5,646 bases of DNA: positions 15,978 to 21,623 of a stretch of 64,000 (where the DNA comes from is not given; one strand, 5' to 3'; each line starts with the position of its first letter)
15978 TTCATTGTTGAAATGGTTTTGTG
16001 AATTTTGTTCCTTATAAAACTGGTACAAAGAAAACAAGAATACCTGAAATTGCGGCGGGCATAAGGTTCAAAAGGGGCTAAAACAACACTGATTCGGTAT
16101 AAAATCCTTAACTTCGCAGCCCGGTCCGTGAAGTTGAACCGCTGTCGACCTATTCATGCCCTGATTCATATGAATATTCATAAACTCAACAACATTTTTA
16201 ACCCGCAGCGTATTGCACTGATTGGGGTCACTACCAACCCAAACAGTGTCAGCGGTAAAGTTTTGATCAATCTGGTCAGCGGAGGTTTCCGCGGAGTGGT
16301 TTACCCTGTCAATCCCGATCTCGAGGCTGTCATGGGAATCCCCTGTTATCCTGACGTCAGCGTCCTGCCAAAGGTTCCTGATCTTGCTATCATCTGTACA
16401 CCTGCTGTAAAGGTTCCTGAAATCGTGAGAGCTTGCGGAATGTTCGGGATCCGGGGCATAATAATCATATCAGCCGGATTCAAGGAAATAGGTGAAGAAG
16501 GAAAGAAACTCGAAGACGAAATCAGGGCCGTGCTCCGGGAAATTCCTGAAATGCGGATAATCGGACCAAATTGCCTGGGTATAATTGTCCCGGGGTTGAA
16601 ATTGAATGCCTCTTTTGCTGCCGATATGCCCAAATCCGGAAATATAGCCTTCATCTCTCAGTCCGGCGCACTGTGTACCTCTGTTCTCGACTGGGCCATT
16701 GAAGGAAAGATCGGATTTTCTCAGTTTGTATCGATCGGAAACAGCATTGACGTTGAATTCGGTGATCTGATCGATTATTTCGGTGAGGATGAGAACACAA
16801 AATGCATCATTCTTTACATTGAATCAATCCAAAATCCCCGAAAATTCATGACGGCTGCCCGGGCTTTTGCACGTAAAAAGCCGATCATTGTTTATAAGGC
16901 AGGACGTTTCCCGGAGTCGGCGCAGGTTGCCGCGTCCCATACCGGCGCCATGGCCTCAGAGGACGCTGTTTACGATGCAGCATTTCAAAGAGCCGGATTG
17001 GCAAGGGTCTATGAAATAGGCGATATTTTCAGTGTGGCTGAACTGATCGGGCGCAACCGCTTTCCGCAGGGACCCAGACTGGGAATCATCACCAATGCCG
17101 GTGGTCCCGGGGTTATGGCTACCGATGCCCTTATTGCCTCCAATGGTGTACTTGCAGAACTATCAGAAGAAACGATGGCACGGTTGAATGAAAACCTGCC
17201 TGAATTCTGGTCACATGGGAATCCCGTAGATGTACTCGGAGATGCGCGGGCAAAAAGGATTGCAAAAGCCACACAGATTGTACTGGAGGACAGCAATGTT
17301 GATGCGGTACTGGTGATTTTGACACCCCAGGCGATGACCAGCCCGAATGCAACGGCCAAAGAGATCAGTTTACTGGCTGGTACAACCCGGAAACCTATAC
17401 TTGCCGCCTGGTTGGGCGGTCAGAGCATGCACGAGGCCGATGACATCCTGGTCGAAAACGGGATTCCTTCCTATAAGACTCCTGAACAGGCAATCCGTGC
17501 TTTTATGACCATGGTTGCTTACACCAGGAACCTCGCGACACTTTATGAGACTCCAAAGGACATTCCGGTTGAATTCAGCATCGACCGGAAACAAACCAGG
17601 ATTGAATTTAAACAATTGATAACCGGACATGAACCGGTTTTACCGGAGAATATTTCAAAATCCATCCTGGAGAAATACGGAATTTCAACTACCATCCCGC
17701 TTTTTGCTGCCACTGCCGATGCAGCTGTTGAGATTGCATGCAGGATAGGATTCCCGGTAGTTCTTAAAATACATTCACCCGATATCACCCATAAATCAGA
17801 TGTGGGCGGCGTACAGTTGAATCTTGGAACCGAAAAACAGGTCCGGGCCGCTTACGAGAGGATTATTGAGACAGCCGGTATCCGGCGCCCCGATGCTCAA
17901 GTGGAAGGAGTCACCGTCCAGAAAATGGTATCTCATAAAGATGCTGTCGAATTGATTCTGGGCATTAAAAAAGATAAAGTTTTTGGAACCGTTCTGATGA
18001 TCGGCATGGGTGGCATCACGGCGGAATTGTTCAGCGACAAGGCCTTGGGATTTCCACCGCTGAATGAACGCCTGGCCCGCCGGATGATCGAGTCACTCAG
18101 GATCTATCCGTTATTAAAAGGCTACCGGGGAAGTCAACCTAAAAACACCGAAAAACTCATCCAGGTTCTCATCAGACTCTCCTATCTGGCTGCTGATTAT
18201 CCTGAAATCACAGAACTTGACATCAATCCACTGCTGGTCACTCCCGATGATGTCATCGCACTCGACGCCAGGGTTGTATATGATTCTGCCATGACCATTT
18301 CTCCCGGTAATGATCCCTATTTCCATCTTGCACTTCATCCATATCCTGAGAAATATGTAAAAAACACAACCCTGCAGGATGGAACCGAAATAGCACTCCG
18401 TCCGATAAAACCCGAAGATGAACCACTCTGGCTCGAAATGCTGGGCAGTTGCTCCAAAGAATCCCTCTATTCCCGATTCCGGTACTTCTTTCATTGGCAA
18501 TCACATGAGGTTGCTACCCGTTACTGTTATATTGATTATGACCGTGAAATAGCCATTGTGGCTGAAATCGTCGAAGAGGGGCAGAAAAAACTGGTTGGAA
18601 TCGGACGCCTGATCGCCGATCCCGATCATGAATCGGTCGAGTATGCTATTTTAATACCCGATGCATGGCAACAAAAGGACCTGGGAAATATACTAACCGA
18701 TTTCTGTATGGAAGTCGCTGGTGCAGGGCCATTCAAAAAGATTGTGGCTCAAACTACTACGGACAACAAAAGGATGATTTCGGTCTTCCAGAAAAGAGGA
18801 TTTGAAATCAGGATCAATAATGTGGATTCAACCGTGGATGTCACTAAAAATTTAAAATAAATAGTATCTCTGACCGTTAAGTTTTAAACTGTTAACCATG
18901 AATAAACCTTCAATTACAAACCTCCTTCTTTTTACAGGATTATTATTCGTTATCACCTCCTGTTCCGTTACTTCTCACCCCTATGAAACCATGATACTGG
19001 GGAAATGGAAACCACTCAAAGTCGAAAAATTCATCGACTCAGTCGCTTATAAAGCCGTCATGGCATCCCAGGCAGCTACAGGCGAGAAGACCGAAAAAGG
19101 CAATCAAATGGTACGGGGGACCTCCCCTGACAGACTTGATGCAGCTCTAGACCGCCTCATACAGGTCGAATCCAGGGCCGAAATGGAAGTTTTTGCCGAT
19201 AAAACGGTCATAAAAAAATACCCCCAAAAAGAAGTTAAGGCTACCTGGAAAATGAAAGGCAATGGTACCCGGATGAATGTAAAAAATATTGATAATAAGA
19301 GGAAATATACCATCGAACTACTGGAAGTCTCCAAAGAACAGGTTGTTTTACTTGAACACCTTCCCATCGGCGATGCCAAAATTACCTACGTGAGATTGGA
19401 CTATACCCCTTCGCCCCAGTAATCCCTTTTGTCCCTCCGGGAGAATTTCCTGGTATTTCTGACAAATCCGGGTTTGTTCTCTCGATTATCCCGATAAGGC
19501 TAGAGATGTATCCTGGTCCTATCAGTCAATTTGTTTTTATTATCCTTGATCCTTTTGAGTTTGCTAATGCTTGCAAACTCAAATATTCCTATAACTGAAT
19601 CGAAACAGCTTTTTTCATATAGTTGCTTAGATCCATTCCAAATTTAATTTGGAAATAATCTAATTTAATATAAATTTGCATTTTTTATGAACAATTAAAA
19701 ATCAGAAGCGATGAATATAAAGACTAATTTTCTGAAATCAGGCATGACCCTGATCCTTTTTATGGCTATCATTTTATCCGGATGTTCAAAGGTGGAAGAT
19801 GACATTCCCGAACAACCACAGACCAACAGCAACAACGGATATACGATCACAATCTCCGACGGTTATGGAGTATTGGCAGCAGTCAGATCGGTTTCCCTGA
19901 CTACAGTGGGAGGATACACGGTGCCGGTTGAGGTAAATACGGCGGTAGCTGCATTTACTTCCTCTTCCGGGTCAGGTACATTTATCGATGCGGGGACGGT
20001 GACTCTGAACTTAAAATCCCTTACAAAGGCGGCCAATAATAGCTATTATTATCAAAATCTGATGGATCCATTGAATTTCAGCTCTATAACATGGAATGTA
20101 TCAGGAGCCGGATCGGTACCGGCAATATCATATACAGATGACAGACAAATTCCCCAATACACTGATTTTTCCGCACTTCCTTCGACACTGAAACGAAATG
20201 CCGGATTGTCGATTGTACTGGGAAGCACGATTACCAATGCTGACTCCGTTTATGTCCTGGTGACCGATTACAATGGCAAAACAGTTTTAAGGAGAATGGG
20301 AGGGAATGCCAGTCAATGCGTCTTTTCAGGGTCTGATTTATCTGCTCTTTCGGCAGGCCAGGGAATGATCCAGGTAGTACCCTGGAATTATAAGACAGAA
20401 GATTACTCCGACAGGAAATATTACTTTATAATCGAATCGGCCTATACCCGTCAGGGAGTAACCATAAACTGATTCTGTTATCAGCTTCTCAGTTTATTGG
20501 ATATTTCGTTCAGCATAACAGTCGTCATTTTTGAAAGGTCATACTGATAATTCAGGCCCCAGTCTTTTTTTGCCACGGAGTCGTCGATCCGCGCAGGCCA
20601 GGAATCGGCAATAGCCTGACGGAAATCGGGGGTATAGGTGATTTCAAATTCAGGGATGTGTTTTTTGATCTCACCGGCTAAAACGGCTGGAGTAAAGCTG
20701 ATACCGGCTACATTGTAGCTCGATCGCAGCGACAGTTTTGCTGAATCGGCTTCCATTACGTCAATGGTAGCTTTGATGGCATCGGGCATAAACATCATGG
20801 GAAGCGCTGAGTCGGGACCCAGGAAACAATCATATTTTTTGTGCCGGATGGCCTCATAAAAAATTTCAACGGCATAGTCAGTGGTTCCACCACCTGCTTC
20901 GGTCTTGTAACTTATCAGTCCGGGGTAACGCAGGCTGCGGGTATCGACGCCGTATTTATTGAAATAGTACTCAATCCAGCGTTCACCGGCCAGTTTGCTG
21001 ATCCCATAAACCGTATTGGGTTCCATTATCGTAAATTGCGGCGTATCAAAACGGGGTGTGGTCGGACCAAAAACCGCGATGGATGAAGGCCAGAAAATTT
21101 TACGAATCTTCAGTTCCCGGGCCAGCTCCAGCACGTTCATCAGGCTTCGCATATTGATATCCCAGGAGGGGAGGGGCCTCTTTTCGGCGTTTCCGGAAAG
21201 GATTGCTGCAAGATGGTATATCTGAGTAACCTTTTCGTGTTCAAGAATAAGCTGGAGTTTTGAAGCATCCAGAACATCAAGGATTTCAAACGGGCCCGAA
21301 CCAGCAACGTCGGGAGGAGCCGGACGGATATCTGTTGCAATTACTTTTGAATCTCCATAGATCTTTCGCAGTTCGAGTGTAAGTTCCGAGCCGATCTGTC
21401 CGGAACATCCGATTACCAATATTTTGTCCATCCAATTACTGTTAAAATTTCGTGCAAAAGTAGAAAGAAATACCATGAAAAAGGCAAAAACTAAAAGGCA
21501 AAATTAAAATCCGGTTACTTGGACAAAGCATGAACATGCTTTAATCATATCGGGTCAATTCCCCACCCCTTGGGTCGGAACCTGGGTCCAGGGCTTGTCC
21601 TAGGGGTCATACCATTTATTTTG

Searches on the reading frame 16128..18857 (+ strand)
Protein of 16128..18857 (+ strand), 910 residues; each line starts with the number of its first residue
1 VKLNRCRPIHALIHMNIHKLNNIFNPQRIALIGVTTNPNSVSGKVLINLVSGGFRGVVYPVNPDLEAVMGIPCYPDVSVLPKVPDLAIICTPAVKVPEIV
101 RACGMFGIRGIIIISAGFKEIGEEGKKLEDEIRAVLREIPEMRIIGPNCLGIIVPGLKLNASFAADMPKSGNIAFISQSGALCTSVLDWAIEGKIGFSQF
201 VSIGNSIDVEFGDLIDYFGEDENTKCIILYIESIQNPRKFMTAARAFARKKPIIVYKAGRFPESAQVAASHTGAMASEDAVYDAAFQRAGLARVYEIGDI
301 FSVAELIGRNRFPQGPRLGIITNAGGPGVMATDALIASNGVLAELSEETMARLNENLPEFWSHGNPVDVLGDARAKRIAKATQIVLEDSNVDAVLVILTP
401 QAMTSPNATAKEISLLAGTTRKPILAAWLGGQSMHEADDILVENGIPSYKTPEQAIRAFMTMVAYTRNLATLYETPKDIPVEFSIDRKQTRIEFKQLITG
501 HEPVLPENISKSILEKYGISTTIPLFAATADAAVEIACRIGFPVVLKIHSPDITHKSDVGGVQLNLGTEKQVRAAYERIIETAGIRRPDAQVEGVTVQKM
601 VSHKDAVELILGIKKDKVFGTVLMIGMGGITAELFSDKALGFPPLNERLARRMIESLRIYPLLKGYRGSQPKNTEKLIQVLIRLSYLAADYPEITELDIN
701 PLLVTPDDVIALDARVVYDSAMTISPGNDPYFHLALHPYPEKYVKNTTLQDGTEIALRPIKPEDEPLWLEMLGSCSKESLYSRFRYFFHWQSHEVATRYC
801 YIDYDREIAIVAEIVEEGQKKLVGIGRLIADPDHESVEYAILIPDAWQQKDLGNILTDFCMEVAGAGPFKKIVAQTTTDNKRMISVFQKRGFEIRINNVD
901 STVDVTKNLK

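Call 23: search_protein_families(library=ncbifam, proteins=[window:16128-18857:+], max_evalue=0.00001)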
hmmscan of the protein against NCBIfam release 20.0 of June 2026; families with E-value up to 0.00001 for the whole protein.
window:16128-18857:+ (910 aa): 10 families
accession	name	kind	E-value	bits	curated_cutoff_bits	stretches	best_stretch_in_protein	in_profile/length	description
TIGR02717.1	AcCoA-syn-alpha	equivalog_domain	1.3e-162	541.6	567.15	1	20-465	1-446/447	acetate--CoA ligase alpha subunit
NF045493.1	HydDutCoALig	equivalog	4.2e-159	531.3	1300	1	22-706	5-684/698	4-hydroxybutyrate--CoA ligase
NF045494.1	AcCoALig_Archglob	equivalog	2.6e-151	505.3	1200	2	14-467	212-664/665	acetate--CoA ligase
NF045492.1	HydPropCoALig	equivalog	1.5e-128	430.2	1300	2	16-466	244-697/700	3-hydroxypropionate--CoA ligase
NF004230.0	PRK05678.1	equivalog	3.4e-14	52.7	336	1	135-279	111-255/291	succinate--CoA ligase subunit alpha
TIGR01019.1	sucCoAalpha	subfamily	8.2e-14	51.7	353.2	1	136-279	110-253/286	succinate--CoA ligase subunit alpha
NF001913.0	PRK00696.1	equivalog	1.2e-12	47.6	370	1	507-720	5-220/388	ADP-forming succinate--CoA ligase subunit beta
NF058543.1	ActPatMycb56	equivalog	3e-11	42.7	460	1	748-892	132-274/317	acetyltransferase Pat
NF010647.0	PRK14046.1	equivalog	1.8e-09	37.2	604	0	508-720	6-220/392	malate--CoA ligase subunit beta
TIGR01016.1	sucCoAbeta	subfamily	2.4e-09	36.6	375.55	0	507-720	5-220/386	succinate-CoA ligase subunit beta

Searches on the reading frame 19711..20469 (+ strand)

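Call 23: search_protein_families(library=ncbifam, proteins=[window:19711-20469:+], max_evalue=0.00001)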
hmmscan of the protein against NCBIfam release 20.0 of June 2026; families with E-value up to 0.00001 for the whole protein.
window:19711-20469:+ (253 aa): 0 families

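Call 73: search_protein_families(library=pfam, proteins=[window:19711-20469:+], max_evalue=0.1)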
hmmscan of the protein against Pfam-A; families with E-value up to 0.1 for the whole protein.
window:19711-20469:+ (253 aa): 1 family
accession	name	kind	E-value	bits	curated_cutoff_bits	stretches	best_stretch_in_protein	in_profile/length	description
PF05423.18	Mycobact_memb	-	0.008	16.6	21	1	115-179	41-106/139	Mycobacterium membrane protein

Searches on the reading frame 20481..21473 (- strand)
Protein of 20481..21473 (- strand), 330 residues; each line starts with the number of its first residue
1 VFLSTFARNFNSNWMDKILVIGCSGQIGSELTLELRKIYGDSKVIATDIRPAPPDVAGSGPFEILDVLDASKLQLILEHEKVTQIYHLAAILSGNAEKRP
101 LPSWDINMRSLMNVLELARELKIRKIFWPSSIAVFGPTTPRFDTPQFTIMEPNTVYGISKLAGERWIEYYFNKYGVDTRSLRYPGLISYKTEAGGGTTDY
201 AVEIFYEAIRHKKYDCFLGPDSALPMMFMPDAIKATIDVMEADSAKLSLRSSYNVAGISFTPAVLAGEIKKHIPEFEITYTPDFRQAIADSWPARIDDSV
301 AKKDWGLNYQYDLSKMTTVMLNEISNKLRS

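Call 23: search_protein_families(library=ncbifam, proteins=[window:20481-21473:-], max_evalue=0.00001)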
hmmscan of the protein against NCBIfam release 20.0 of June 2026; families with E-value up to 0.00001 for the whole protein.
window:20481-21473:- (330 aa): 5 families
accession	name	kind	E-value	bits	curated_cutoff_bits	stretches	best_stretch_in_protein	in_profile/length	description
NF043036.1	ErythonDh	equivalog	2.5e-28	99.2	325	1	18-317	3-313/321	D-erythronate dehydrogenase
TIGR01179.1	galE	equivalog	7.7e-13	48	262.3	1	17-183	1-173/332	UDP-glucose 4-epimerase GalE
TIGR02197.1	heptose_epim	equivalog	1.1e-11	44.5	274.6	1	18-212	1-196/316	ADP-glyceromanno-heptose 6-epimerase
TIGR01214.1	rmlD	equivalog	3.2e-10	39.6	224.05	1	17-173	1-141/285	dTDP-4-dehydrorhamnose reductase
NF007956.0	PRK10675.1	subfamily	2.4e-06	26.9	394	1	18-165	3-158/338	UDP-glucose 4-epimerase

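Call 43: search_solved_structures(query=window:20481-21473:-, max_evalue=1e-10)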
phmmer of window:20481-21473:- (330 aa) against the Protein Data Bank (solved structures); distinct sequences matched with E-value up to 1e-10: 19.
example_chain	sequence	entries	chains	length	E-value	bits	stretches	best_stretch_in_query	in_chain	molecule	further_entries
5z75_A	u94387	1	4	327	1.1e-139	468.6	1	14-322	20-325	Artificial L-threonine 3-dehydrogenase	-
5z76_A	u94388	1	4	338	9.6e-139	465.4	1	15-328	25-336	Artificial L-threonine 3-dehydrogenase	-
7cgv_A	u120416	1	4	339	8.4e-132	442.6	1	16-328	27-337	Artificial L-threonine 3-dehydrogenase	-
2yy7_A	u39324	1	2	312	5.3e-130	436.7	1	16-324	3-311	L-threonine dehydrogenase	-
7epr_A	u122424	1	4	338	7.9e-123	413.1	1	15-324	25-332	L-threonine 3-dehydrogenase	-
7eps_A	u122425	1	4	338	2.3e-114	385.3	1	16-324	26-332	L-threonine 3-dehydrogenase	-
3wmw_A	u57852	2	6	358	6.5e-111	374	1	16-324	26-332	NAD dependent epimerase/dehydratase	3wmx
7ol1_A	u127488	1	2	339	1.7e-96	326.6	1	12-327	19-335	L-threonine 3-dehydrogenase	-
3a1n_A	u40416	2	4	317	8.8e-94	317.7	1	18-328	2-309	NDP-sugar epimerase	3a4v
3a9w_A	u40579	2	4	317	3.1e-93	315.9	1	18-328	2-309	NDP-sugar epimerase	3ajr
6jyg_A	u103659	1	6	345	1.3e-91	310.5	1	14-328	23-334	L-threonine 3-dehydrogenase, putative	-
5y1d_A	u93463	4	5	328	9.6e-86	291.3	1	17-324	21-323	NAD dependent epimerase/dehydratase family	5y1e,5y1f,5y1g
4yr9_A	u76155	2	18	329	2.5e-84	286.6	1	16-322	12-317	L-threonine 3-dehydrogenase, mitochondrial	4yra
4yrb_A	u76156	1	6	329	6.5e-84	285.2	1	16-322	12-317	L-threonine 3-dehydrogenase, mitochondrial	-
8gil_A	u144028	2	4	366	4.2e-68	233.3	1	15-324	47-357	L-threonine 3-dehydrogenase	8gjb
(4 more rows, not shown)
